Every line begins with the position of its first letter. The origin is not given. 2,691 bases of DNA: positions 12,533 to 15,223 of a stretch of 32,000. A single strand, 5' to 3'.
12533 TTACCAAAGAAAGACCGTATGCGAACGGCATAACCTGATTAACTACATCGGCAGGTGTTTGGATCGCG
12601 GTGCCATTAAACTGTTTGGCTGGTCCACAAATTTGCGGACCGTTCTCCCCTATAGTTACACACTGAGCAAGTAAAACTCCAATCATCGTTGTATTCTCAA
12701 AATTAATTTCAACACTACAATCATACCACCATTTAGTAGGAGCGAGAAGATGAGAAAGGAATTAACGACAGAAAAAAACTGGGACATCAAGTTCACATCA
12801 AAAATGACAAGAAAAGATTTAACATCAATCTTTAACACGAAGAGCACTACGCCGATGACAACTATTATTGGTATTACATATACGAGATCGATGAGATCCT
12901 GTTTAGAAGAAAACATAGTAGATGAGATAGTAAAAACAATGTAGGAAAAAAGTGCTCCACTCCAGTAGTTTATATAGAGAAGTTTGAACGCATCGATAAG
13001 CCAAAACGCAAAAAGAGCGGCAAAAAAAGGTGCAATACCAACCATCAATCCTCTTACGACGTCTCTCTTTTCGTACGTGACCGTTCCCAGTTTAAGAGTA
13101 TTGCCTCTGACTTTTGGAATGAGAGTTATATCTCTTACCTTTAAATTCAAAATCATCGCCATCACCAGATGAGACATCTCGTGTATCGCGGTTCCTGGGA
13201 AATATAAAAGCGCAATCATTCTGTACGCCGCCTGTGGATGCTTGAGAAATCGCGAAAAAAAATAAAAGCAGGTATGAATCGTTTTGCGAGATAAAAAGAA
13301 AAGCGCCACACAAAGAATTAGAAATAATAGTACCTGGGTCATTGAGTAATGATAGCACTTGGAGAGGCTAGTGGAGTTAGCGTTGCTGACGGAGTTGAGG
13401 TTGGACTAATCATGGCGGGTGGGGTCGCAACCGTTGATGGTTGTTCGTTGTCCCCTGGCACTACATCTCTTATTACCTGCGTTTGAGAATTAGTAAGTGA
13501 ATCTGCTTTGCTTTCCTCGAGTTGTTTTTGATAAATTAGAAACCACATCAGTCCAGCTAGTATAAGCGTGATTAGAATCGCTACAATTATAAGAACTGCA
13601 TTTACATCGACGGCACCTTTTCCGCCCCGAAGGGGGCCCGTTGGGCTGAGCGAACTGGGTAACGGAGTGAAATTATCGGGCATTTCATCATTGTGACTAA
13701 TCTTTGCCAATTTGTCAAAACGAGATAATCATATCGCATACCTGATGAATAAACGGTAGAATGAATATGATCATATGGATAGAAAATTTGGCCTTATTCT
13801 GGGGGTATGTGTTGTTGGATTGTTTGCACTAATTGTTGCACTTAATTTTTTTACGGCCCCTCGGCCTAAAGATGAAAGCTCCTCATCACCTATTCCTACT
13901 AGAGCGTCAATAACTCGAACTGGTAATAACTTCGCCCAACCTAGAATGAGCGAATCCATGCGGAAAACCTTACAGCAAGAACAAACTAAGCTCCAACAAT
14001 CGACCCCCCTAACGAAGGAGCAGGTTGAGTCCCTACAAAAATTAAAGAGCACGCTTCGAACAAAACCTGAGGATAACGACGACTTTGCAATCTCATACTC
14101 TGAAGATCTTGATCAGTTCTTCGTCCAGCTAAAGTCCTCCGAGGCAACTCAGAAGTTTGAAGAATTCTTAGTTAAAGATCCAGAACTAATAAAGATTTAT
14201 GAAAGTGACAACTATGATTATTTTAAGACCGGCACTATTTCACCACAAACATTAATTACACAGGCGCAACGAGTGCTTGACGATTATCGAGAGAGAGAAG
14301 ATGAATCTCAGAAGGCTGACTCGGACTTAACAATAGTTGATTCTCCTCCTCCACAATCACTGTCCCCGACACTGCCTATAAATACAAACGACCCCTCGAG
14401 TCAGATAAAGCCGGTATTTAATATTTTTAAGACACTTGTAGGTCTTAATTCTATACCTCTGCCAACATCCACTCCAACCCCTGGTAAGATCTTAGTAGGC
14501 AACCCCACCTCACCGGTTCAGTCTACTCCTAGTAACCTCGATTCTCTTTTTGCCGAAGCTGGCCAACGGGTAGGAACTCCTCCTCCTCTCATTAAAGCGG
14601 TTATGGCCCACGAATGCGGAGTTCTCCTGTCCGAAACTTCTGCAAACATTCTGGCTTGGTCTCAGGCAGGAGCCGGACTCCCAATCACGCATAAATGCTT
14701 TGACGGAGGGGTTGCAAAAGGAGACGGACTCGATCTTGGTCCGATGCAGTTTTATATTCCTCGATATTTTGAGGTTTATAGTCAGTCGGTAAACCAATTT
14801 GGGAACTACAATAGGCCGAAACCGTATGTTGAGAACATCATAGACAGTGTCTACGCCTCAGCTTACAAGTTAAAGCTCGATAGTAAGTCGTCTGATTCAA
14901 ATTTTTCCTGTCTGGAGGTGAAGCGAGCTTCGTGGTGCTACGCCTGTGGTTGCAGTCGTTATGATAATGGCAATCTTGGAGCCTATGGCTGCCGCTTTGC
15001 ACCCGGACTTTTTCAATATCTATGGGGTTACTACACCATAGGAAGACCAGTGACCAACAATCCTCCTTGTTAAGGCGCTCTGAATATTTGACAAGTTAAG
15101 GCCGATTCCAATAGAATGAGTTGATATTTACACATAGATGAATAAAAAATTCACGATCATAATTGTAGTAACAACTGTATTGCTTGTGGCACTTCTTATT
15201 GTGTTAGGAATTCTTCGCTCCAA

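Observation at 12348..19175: Compact T4SS-pilin / VirB6-like / dual wall-hydrolase envelope cluster with no ATPase in sight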

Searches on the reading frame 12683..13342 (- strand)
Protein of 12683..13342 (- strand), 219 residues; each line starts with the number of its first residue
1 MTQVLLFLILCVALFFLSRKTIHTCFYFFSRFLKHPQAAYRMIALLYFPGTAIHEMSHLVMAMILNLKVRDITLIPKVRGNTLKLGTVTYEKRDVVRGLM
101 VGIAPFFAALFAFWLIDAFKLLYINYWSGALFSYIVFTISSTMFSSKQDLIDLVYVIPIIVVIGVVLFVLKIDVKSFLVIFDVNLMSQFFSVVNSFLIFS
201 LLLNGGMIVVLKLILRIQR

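Call 3: search_protein_families(library=pfam, proteins=[window:12683-13342:-], max_evalue=1)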
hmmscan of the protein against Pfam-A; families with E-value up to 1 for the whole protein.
window:12683-13342:- (219 aa): 2 families
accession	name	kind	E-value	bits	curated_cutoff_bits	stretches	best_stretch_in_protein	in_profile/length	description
PF13398.12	Peptidase_M50B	-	1.8e-06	28.2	26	1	51-195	25-159/201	Peptidase M50B-like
PF02163.28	Peptidase_M50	-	0.25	11.1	27.2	1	52-81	11-58/221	Peptidase family M50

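Call 7: search_protein_families(library=ncbifam, proteins=[window:12683-13342:-], max_evalue=1)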
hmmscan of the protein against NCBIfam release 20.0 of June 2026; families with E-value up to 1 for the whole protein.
window:12683-13342:- (219 aa): 0 families

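Call 97: search_protein_families(library=phrogs, proteins=[window:12683-13342:-], max_evalue=0.01)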
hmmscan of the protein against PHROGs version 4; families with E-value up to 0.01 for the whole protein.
window:12683-13342:- (219 aa): 0 families

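Call 116: search_protein_families(library=padloc, proteins=[window:12683-13342:-], max_evalue=0.01)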
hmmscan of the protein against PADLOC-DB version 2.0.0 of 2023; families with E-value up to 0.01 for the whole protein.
window:12683-13342:- (219 aa): 0 families

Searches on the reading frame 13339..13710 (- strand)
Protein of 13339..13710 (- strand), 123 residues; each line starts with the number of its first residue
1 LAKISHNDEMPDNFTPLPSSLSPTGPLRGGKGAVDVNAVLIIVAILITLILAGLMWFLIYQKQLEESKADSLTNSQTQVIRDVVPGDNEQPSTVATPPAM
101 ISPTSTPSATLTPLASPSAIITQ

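Call 3: search_protein_families(library=pfam, proteins=[window:13339-13710:-], max_evalue=1)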
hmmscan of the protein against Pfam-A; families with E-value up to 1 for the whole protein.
window:13339-13710:- (123 aa): 5 families
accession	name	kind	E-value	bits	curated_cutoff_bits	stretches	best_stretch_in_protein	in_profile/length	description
PF00558.24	Vpu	-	0.057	13.6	24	1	39-74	6-41/81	Vpu protein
PF01956.21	EMC3_TMCO1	-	0.11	12.7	27.1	1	38-69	17-48/169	Integral membrane protein EMC3/TMCO1-like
PF20462.4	DUF6715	-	0.11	12.4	27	1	37-91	4-58/192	Domain of unknown function (DUF6715)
PF24795.1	WDR62-MABP1_CC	-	0.13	13.1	28.2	1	65-118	40-93/112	WRD62/MABP1 coiled-coil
PF12693.12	GspL_C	-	0.16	12.2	29.6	1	41-89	11-56/158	GspL periplasmic domain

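Call 7: search_protein_families(library=ncbifam, proteins=[window:13339-13710:-], max_evalue=1)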
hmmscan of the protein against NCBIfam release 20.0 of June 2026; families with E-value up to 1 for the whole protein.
window:13339-13710:- (123 aa): 6 families
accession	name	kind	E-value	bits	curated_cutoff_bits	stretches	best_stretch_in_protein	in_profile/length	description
NF001194.0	PRK00159.1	equivalog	0.02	15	102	1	40-61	31-52/87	cell division protein CrgA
NF037978.1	T2SS_GspB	equivalog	0.038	14.3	100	1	39-108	9-79/179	type II secretion system assembly factor GspB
NF004285.1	PRK05696.1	equivalog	0.058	13.2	179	1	39-75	22-58/171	flagellar basal body-associated protein FliL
NF009420.1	PRK12785.1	equivalog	0.069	12.9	197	1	37-82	20-65/161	flagellar basal body-associated protein FliL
NF006283.1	PRK08455.1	equivalog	0.071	12.7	187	1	39-79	21-61/182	flagellar basal body-associated protein FliL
NF052314.1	T9SS_HK_PorY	subfamily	0.11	11.5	350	1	39-87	9-56/418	PorY family sensor histidine kinase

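Call 97: search_protein_families(library=phrogs, proteins=[window:13339-13710:-], max_evalue=0.01)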
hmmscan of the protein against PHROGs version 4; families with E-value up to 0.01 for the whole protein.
window:13339-13710:- (123 aa): 0 families

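Call 116: search_protein_families(library=padloc, proteins=[window:13339-13710:-], max_evalue=0.01)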
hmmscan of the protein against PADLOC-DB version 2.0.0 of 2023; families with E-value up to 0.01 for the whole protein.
window:13339-13710:- (123 aa): 0 families

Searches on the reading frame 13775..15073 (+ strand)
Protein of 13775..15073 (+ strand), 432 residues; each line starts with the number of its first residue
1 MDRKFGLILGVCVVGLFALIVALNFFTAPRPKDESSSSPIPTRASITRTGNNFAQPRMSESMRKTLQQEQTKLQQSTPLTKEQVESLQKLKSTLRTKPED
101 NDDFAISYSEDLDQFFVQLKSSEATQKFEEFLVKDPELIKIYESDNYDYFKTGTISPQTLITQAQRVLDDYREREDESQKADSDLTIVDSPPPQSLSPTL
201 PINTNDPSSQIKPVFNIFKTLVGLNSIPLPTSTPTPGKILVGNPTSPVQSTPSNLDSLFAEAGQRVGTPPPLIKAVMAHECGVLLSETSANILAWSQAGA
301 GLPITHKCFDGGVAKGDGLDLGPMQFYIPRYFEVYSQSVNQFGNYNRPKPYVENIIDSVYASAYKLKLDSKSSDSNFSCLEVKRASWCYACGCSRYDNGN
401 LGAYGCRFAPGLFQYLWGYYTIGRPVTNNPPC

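Call 3: search_protein_families(library=pfam, proteins=[window:13775-15073:+], max_evalue=1)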
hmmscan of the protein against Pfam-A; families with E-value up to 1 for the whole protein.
window:13775-15073:+ (432 aa): 0 families

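Call 7: search_protein_families(library=ncbifam, proteins=[window:13775-15073:+], max_evalue=1)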
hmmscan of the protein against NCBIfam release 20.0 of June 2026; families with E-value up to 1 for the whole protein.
window:13775-15073:+ (432 aa): 1 family
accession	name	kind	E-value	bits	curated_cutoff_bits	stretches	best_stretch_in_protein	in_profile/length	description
NF033885.1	conj_TraP_IncI1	equivalog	0.029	14.1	135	1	8-113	16-117/217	conjugal transfer protein TraP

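Call 9: search_solved_structures(query=window:13775-15073:+, max_evalue=10)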
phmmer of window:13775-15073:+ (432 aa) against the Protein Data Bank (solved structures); distinct sequences matched with E-value up to 10: 2.
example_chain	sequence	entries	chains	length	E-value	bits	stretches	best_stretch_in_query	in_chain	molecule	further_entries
1ujz_B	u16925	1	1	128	0.99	11.6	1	123-161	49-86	Designed Colicin E7 DNase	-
9mn2_A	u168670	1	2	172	2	10.6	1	63-175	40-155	IgA FC receptor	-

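Call 31: find_homologous_proteins(query=window:13775-15073:+, max_evalue=0.001)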
Query window:13775-15073:+ (432 aa): 10 proteins with E <= 0.001 among 5291 candidates.
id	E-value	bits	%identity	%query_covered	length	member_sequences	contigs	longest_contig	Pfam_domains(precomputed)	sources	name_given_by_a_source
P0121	7.7e-292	986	100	100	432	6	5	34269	-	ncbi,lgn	ncbi:MAG: hypothetical protein WBB49_01370 [Microgenomates group bacterium]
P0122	5.9e-278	940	95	100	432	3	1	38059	-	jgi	-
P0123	2.8e-217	740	78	100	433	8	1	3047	-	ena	-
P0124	9.9e-217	738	77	100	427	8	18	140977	-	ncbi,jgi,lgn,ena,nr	ncbi:hypothetical protein KBC14_01080 [Candidatus Woesebacteria bacterium]|nr:hypothetical protein [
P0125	2.5e-201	687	68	100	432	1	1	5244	-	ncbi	-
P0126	3.4e-159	549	64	85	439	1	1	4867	-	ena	-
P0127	4.4e-152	525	56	100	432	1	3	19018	-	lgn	-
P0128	3.3e-150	519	55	100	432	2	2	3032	-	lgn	-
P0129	2.5e-131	457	70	68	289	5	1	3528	-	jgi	-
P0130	1.9e-85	306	40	100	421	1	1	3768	-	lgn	-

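Call 35: search_solved_structures(query=A2, max_evalue=10, show_alignments=2)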
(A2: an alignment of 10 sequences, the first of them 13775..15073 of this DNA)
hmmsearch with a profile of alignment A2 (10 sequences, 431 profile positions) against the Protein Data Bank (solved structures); distinct sequences matched with E-value up to 10: 7.
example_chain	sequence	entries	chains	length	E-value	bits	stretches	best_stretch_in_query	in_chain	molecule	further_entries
9hmf_M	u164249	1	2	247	0.014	18.1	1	4-101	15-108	Chemotaxis protein MotB, putative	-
6ykm_F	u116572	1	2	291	0.02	17.5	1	4-101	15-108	Chemotaxis protein MotB, putative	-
7w0w_A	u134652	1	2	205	0.2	14.2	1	79-220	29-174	Methyl-accepting chemotaxis protein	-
9io5_R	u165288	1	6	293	1.1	11.8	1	30-113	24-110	G1-ATPase subunit D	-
3miw_B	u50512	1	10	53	2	10.9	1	60-104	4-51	Non-structural glycoprotein 4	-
3thf_A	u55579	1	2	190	2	10.9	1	56-98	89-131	Protein Shroom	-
9azj_A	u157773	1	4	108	4.7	9.7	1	53-99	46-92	NF-kappa-B essential modulator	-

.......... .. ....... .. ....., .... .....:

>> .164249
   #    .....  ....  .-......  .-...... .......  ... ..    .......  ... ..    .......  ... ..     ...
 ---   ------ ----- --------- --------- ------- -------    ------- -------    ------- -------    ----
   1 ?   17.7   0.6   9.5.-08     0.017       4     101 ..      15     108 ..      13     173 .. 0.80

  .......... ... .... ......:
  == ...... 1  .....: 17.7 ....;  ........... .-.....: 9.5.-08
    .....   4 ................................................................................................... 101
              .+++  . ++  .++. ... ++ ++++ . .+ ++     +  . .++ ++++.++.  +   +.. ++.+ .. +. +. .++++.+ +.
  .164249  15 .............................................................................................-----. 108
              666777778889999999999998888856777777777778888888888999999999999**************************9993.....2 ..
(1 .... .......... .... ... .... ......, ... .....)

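Call 44: predict_structure(alignment_id=A2)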
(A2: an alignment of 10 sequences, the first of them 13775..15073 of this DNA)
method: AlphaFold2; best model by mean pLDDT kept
length: 432 residues; sequences in the alignment: 10
mean_pLDDT: 53.6   pTM: 0.32
mean pLDDT of the five models: 53.6, 50.8, 49.6, 46.3, 45.3
residues with pLDDT >= 90: 10; 70-90: 106; 50-70: 137; < 50: 179
segments of 3 or more residues with pLDDT < 50: 27-67, 72-74, 181-253, 281-332
pLDDT, mean of each block of 10 residues (from residue 1): 71 81 54 27 24 33 45 57 77 78 85 81 89 86 76 85 70 51 38 26 25 24 23 23 28 53 70 58 39 37 34 29 31 55 56 58 71 65 67 61 54 54 53 51
secondary structure, 60 per line:
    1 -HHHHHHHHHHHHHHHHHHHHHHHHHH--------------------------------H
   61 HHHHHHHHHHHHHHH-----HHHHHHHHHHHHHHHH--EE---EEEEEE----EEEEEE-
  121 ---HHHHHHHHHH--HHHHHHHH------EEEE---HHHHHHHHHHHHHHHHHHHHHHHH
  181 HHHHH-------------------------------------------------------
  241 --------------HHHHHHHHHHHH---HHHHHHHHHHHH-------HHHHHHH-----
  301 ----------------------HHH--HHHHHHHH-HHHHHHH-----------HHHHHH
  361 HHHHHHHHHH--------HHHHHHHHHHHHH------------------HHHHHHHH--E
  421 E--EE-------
elements in order: H2-27 H60-75 H81-96 E104-109 E114-119 H124-133 H136-143 E150-153 H157-185 H255-266 H270-281 H289-295 H328-335 H337-343 H355-370 H379-391 H410-417

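Call 51: fold_search(model_id=the predicted structure, library=pdb)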
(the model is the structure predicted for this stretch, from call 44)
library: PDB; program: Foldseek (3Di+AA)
matches with E <= 10: 129; with E <= 0.001: 0
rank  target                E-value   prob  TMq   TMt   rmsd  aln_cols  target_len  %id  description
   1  3w6e_A                7.5e-02  0.92  0.20  0.46   9.6       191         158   16  Crystal structure of catalytic domain of chitinase from Ralstonia sp. A-471 (E162Q) (released 2013-05-15)
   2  3w6b_B                8.4e-02  0.95  0.19  0.46   7.8       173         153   18  Crystal structure of catalytic domain of chitinase from Ralstonia sp. A-471 (released 2013-05-15)
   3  3w6d_A                8.4e-02  0.93  0.20  0.48   8.7       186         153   16  Crystal structure of catalytic domain of chitinase from Ralstonia sp. A-471 (E141Q) in complex with tetrasaccharide (released 2013-05-15)
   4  3w6e_B                1.3e-01  0.84  0.19  0.47  10.2       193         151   15  Crystal structure of catalytic domain of chitinase from Ralstonia sp. A-471 (E162Q) (released 2013-05-15)
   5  4oz9                  1.8e-01  0.77  0.17  0.17   8.3       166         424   13  Crystal structure of MltF from Pseudomonas aeruginosa complexed with isoleucine (released 2015-03-18)
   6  5aa1_A                2.4e-01  0.85  0.15  0.16   7.8       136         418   16  Crystal structure of MltF from Pseudomonas aeruginosa in complex with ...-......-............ (released 2016-10-12)
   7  5aa3_A                2.4e-01  0.80  0.14  0.15   8.2       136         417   15  Crystal structure of MltF from Pseudomonas aeruginosa in the presence of tetrasaccharide and tetrapeptide (released 2016-10-12)
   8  4p0g_A                2.4e-01  0.77  0.15  0.15   7.9       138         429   15  Crystal structure of MltF from Pseudomonas aeruginosa complexed with bulgecin and muropeptide (released 2015-03-18)
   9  4oyv                  2.7e-01  0.85  0.16  0.16   7.7       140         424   16  Crystal structure of MltF from Pseudomonas aeruginosa complexed with leucine (released 2015-03-18)
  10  5aa3_D                2.7e-01  0.80  0.15  0.15   8.0       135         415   12  Crystal structure of MltF from Pseudomonas aeruginosa in the presence of tetrasaccharide and tetrapeptide (released 2016-10-12)
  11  5aa2_D                2.7e-01  0.77  0.15  0.16   7.7       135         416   16  Crystal structure of MltF from Pseudomonas aeruginosa in complex with NAM-pentapeptide. (released 2016-10-12)
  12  5aa2_B                2.9e-01  0.85  0.16  0.17   7.3       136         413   12  Crystal structure of MltF from Pseudomonas aeruginosa in complex with NAM-pentapeptide. (released 2016-10-12)
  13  5aa4_B                2.9e-01  0.75  0.14  0.15   8.3       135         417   15  Crystal structure of MltF from Pseudomonas aeruginosa in complex with cell-wall tetrapeptide (released 2016-10-12)
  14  5aa3_I                3.2e-01  0.69  0.14  0.15   7.8       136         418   16  Crystal structure of MltF from Pseudomonas aeruginosa in the presence of tetrasaccharide and tetrapeptide (released 2016-10-12)
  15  5aa3_F                3.6e-01  0.72  0.15  0.15   7.9       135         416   12  Crystal structure of MltF from Pseudomonas aeruginosa in the presence of tetrasaccharide and tetrapeptide (released 2016-10-12)
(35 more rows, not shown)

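Call 97: search_protein_families(library=phrogs, proteins=[window:13775-15073:+], max_evalue=0.01)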
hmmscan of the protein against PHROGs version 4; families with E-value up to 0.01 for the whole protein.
window:13775-15073:+ (432 aa): 0 families

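Call 104: find_encoding_contigs(protein=P0122, flank=10000, max_places=2)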
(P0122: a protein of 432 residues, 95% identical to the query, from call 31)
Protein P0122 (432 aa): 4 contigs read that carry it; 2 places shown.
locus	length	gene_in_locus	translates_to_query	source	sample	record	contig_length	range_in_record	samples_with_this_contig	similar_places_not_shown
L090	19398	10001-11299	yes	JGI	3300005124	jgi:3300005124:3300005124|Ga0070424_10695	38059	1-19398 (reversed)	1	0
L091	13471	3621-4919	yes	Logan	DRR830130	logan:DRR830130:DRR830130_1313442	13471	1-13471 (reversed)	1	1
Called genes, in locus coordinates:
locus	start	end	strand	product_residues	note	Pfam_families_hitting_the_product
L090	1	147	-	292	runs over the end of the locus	PF00188:CAP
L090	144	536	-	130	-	PF04892:VanZ-LLP1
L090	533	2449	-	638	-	PF00932:LTD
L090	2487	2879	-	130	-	PF05635:23S_rRNA_IVP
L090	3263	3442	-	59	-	-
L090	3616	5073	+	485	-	PF02367:TsaE (faint), PF02463:SMC_N (faint), PF03193:RsgA_GTPase (faint), PF13476:AAA_23 (faint), PF13555:AAA_29 (faint), PF00005:ABC_tran, PF13304:AAA_21 (weak), PF00005:ABC_tran, +6 more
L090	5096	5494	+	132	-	PF09945:DUF2177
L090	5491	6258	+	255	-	PF04140:ICMT (faint), PF06966:DUF1295, PF02544:Steroid_dh, PF04191:PEMT (weak)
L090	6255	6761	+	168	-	-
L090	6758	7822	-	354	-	PF02463:SMC_N, PF13175:AAA_15, PF13476:AAA_23 (weak)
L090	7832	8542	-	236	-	PF00696:AA_kinase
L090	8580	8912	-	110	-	PF18895:T4SS_pilin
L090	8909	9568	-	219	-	PF13398:Peptidase_M50B (weak)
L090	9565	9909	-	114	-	-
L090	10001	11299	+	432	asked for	-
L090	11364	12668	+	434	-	PF02557:VanY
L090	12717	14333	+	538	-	-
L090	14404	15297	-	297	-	PF18895:T4SS_pilin (weak)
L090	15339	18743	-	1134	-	-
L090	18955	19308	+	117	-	PF05635:23S_rRNA_IVP, PF22296:bAvd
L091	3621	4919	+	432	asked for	-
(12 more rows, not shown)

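Call 116: search_protein_families(library=padloc, proteins=[L090:15339-18743:-, window:13775-15073:+], max_evalue=0.01)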
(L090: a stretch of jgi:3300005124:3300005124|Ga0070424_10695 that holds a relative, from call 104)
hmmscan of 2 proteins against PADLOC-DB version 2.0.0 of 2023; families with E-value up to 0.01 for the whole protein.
L090:15339-18743:- (1134 aa): 0 families

window:13775-15073:+ (432 aa): 0 families
